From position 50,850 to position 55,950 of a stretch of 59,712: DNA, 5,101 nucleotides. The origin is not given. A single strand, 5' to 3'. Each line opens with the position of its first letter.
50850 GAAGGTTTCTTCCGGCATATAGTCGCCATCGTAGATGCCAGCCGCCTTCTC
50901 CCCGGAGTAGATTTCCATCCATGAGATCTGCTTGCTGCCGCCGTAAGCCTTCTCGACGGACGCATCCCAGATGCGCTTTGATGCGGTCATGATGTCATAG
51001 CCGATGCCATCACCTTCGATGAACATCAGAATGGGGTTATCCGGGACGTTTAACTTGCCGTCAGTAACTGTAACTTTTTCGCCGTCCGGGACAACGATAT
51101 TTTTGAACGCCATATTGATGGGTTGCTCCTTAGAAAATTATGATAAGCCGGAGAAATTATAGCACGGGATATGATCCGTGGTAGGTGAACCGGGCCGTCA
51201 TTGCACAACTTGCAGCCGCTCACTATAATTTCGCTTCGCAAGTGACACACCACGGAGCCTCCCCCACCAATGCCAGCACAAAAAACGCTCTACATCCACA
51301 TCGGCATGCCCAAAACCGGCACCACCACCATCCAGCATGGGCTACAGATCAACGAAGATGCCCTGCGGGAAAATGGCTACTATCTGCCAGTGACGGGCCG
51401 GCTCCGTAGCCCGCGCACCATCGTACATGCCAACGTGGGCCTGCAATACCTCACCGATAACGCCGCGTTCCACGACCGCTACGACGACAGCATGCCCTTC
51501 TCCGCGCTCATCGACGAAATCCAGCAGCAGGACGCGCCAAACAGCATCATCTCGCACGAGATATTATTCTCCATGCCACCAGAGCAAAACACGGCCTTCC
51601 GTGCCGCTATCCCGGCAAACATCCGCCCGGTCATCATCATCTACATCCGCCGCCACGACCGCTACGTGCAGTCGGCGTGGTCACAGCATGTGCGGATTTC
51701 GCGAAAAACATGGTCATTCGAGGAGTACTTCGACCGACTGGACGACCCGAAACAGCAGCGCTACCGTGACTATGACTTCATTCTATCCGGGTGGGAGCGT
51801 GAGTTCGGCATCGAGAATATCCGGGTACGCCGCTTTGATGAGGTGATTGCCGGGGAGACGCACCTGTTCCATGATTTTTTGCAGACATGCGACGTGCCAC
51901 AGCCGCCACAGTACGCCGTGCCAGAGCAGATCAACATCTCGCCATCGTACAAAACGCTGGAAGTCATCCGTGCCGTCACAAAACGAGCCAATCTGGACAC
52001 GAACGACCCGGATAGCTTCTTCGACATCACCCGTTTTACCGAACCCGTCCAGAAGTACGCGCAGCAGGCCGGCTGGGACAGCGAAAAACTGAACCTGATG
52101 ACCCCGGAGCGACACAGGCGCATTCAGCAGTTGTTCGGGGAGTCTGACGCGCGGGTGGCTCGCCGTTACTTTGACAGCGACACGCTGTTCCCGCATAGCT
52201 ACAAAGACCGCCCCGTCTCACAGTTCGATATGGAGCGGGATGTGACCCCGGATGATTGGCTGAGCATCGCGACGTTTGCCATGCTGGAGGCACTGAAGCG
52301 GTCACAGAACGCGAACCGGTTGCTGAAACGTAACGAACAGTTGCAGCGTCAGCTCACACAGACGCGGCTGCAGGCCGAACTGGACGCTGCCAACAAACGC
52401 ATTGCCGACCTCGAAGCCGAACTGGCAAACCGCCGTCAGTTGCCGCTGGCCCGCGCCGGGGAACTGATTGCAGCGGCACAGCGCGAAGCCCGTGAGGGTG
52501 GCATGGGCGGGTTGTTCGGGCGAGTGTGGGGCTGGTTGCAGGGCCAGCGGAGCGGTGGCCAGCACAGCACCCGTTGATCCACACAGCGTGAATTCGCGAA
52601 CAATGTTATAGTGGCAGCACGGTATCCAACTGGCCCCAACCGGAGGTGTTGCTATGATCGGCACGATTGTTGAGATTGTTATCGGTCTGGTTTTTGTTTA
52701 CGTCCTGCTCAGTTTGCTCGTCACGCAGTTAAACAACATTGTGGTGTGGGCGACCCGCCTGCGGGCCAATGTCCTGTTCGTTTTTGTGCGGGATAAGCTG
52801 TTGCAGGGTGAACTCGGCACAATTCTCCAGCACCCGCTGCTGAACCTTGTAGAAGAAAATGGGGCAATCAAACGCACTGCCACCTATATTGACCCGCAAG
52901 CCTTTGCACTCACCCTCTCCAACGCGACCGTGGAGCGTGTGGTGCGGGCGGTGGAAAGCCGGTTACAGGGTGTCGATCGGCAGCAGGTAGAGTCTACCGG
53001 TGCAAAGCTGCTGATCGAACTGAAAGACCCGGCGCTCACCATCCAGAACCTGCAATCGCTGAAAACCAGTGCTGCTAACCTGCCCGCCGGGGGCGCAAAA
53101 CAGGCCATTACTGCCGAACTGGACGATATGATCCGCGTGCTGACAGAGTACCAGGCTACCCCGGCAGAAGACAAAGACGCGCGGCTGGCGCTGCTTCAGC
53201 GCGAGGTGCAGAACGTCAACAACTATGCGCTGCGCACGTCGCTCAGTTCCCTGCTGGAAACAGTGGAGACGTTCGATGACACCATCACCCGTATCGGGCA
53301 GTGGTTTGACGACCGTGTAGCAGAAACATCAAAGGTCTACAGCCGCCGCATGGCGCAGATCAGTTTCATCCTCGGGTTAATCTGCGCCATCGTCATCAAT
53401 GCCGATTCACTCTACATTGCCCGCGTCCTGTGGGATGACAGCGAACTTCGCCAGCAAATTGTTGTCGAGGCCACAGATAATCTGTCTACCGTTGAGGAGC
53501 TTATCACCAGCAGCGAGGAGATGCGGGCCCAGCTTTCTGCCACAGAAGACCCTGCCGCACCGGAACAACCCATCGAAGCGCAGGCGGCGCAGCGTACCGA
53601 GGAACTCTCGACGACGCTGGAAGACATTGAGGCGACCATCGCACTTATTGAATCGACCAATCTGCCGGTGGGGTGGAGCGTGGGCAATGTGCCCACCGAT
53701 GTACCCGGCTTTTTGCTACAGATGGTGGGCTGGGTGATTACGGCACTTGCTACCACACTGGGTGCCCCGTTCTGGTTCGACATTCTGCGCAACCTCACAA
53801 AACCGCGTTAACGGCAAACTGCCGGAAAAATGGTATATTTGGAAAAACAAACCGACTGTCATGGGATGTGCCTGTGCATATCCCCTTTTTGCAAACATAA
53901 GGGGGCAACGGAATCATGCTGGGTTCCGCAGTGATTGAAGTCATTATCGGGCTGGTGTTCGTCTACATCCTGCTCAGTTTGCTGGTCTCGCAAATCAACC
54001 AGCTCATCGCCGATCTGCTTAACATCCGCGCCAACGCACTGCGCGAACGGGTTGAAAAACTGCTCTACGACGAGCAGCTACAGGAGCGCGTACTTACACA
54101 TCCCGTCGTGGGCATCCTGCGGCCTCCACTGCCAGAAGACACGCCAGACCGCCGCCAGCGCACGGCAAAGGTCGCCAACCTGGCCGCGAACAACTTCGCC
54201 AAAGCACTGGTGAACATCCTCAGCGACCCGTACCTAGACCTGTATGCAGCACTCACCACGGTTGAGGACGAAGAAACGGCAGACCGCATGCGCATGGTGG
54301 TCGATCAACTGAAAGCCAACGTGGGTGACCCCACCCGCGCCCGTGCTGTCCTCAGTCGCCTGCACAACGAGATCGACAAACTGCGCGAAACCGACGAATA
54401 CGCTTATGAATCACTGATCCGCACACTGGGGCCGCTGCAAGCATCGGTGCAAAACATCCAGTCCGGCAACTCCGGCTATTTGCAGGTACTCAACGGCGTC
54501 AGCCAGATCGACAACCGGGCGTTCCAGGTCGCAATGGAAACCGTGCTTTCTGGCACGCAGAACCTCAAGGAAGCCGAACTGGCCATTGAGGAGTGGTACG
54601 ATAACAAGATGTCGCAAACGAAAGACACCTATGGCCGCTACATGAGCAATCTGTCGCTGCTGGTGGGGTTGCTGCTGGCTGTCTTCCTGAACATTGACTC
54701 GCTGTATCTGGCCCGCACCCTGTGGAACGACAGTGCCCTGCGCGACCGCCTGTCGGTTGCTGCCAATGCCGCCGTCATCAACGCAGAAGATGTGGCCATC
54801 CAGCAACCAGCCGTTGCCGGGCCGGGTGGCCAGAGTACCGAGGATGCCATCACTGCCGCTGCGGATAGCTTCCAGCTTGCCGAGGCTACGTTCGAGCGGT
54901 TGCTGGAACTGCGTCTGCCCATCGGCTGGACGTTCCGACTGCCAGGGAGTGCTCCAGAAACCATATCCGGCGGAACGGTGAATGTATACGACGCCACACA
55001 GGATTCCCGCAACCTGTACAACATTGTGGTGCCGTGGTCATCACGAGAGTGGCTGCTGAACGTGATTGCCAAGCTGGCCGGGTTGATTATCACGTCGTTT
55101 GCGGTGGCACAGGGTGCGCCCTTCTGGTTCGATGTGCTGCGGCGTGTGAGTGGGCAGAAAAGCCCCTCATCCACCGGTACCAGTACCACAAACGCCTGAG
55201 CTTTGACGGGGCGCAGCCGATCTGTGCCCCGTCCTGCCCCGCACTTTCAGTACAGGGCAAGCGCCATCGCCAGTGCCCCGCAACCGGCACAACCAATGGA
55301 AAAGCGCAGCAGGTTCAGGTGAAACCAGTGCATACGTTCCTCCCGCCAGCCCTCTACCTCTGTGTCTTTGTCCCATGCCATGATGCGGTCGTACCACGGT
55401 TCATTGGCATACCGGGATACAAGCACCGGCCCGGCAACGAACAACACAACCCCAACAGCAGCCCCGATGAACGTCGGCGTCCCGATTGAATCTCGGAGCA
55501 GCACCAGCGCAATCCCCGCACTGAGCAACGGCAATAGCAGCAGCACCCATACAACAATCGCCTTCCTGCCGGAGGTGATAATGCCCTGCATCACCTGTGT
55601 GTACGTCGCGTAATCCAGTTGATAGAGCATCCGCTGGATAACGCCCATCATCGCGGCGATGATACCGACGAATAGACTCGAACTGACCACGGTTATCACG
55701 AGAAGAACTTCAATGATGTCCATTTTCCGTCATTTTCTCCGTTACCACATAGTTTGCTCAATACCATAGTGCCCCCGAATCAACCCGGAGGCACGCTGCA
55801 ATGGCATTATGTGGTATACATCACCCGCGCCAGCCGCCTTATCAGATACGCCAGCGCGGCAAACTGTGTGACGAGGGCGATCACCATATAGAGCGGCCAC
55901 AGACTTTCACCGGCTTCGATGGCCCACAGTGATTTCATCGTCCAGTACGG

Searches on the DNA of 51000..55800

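Call 65: search_rna_families(source=window, start=51000, end=55800, threshold=evalue, max_evalue=1)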
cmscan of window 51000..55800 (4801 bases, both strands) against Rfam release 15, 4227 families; matches with E-value up to 1: 0.
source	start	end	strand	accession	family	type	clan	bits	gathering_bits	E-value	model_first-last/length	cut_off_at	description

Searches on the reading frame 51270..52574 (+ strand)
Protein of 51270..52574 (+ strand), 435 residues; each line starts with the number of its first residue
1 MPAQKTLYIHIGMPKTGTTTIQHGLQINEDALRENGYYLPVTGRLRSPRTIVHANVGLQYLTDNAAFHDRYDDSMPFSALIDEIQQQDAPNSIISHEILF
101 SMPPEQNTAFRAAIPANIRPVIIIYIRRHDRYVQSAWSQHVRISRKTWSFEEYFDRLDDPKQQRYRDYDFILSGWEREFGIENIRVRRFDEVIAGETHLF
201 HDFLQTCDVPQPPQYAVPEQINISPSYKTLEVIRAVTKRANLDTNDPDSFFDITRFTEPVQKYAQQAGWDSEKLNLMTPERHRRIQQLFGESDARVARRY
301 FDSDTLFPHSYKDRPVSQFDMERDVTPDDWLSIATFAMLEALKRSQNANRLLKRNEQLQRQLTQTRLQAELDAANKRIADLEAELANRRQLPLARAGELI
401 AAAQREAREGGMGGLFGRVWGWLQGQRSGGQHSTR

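Call 4: search_protein_families(library=pfam, proteins=[window:51270-52574:+], max_evalue=1)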
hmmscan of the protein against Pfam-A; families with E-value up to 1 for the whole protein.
window:51270-52574:+ (435 aa): 4 families
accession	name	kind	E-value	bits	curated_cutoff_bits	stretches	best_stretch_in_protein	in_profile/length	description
PF19111.5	DUF5798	-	0.0058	17.2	27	1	346-393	15-60/89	Family of unknown function (DUF5798)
PF05622.17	HOOK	-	0.049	12.8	35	1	334-390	263-319/514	HOOK protein coiled-coil region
PF19697.4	Atg11_middle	-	0.48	11.1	26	0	361-388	48-75/79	Atg11 middle domain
PF13469.12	Sulfotransfer_3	-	0.73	10.5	27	0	11-210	5-213/216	Sulfotransferase family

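Call 5: search_protein_families(library=ncbifam, proteins=[window:51270-52574:+], max_evalue=1)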
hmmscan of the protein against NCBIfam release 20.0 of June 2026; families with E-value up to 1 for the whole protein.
window:51270-52574:+ (435 aa): 0 families

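Call 6: search_protein_families(library=padloc, proteins=[window:51270-52574:+], max_evalue=1)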
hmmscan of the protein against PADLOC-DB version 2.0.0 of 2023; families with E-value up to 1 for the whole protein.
window:51270-52574:+ (435 aa): 0 families

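Call 7: search_protein_families(library=phrogs, proteins=[window:51270-52574:+], max_evalue=1)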
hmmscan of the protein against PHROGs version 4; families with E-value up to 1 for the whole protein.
window:51270-52574:+ (435 aa): 8 families
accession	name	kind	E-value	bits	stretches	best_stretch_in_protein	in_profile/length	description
phrog_11761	-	unknown function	0.014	16.4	1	353-386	15-51/110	-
phrog_250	-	unknown function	0.035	14.3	1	348-398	152-199/367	-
phrog_368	-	unknown function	0.08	13.8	1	337-387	72-121/239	-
phrog_38306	-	unknown function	0.11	13.4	1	331-388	31-87/163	-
phrog_19998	-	unknown function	0.14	13.1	1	330-374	7-48/212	-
phrog_3956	-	unknown function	0.17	11.9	1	355-399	276-327/585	-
phrog_29651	-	unknown function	0.18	13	1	98-148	16-66/68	-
phrog_15609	-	unknown function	0.47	10.8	1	336-408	135-209/316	-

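Call 88: search_protein_families(library=ncbifam, proteins=[window:51270-52574:+], max_evalue=0.001)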
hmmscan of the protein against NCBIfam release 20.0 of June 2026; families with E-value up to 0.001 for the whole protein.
window:51270-52574:+ (435 aa): 0 families

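Call 110: search_solved_structures(query=window:51270-52574:+, max_evalue=10)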
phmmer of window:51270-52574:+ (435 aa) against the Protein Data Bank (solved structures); distinct sequences matched with E-value up to 10: 2.
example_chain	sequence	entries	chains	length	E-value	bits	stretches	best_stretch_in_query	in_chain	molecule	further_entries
21kl_A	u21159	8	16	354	0.64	12.3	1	346-388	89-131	putative nuclease | HNH nuclease domain-containing protein | TasH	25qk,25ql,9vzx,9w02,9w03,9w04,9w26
1ujw_B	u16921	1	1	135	6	9.1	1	346-387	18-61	Colicin E3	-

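Call 111: search_dna_similar(query=window:51270-52574:+, collection=plasmids, mode=protein, max_evalue=0.001, max_rows=12)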
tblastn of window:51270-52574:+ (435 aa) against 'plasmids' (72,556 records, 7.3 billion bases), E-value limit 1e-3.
Records with a match: 89; places in all: 135; records where one place covers at least 80% of the query: 0.
Best place of each record, by identity: <60% 89.
By first word of the organism name: Phaeobacter 56; Paracoccus 10; Leisingera 6; Dinoroseobacter 3; Gloeothece 2; Cereibacter 1; Qingshengfaniella 1; Salipiger 1; Ponticoccus 1; Tritonibacter 1; and 7 more.
By predicted mobility (MOB-suite, as given by PLSDB): non-mobilizable 89.
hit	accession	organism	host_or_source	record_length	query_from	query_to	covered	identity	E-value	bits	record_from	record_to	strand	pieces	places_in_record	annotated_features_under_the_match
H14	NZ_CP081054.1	Leisingera aquaemixtae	-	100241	4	324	74%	24.6%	2e-8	64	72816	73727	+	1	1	hypothetical protein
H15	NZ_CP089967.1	Cereibacter azotoformans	Owen's River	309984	7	308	69%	25.9%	4e-10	70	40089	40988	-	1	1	glycosyltransferase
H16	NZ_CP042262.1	Qingshengfaniella alkalisoli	cell culture,saline soil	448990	2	307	70%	25.5%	4e-17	92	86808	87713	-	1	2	glycosyltransferase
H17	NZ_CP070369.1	Paracoccus methylovorus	whole organism,grassland soil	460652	5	300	68%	26.0%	2e-11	74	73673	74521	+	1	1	hypothetical protein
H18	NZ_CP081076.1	Leisingera caerulea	-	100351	4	307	70%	25.2%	1e-8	65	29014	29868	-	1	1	hypothetical protein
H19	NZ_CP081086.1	Leisingera caerulea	-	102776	4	307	70%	25.2%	1e-8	65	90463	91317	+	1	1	hypothetical protein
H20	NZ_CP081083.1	Leisingera caerulea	-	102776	4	307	70%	25.2%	1e-8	65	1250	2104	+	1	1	hypothetical protein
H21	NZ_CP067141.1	Paracoccus saliphilus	cell culture,saline-alkali soil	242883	5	266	60%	27.9%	4e-8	64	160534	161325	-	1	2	hypothetical protein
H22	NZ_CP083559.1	Leisingera sp. S132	-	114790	7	301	68%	24.4%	1e-7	62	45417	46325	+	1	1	hypothetical protein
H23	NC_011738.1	Gloeothece citriformis PCC 7424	-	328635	7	234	52%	29.5%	8e-14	81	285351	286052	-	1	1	hypothetical protein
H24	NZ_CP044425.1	Paracoccus pantotrophus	cell culture,denitrifying, ...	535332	3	234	53%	28.3%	5e-10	69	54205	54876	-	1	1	hypothetical protein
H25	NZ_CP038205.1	Paracoccus pantotrophus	single cell,soil associated with ...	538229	3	234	53%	28.3%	1e-9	69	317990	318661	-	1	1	hypothetical protein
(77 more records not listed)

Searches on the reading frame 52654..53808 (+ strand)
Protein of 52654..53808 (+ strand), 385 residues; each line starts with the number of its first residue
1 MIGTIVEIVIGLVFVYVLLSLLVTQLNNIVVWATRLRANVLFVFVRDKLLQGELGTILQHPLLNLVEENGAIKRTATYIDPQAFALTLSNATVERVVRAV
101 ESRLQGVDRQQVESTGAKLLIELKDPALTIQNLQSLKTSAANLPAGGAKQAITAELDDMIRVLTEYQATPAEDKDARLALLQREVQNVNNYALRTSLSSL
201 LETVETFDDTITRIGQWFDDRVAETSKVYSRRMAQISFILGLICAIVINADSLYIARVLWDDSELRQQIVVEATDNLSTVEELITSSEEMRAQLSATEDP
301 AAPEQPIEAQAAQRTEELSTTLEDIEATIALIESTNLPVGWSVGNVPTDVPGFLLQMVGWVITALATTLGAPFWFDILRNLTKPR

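Call 4: search_protein_families(library=pfam, proteins=[window:52654-53808:+], max_evalue=1)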
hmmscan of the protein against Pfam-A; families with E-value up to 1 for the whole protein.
window:52654-53808:+ (385 aa): 3 families
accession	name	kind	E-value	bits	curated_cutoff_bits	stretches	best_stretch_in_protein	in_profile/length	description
PF09177.16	STX6_10_61_N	-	0.0012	19.8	29.4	2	272-335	9-70/99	Syntaxin 6/10/61, N-terminal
PF23991.1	DUF7310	-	0.099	13.6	40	1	277-329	5-53/83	Coiled-coil region of unknown function (DUF7310)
PF14662.11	KASH_CCD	-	0.34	11.3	43.3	1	267-331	112-176/191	Coiled-coil region of CCDC155 or KASH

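Call 5: search_protein_families(library=ncbifam, proteins=[window:52654-53808:+], max_evalue=1)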
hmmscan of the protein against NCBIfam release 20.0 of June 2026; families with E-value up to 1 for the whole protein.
window:52654-53808:+ (385 aa): 3 families
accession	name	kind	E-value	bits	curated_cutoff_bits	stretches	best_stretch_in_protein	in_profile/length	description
NF033879.1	smalltalk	hypoth_equivalog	0.055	13.3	24.7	1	353-371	7-25/29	smalltalk protein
NF003155.0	PRK04125.1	equivalog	0.14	11.9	136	1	9-46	38-75/141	antiholin-like murein hydrolase modulator LrgA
TIGR00797.1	matE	subfamily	0.16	10.8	147.4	1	212-267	275-330/396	MATE family efflux transporter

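Call 6: search_protein_families(library=padloc, proteins=[window:52654-53808:+], max_evalue=1)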
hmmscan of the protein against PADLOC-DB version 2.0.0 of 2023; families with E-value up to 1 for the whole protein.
window:52654-53808:+ (385 aa): 0 families

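Call 7: search_protein_families(library=phrogs, proteins=[window:52654-53808:+], max_evalue=1)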
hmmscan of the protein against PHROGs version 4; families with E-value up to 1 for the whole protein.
window:52654-53808:+ (385 aa): 1 family
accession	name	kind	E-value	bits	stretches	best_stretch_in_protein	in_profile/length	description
phrog_8084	-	unknown function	0.033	15.7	1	268-295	14-42/60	-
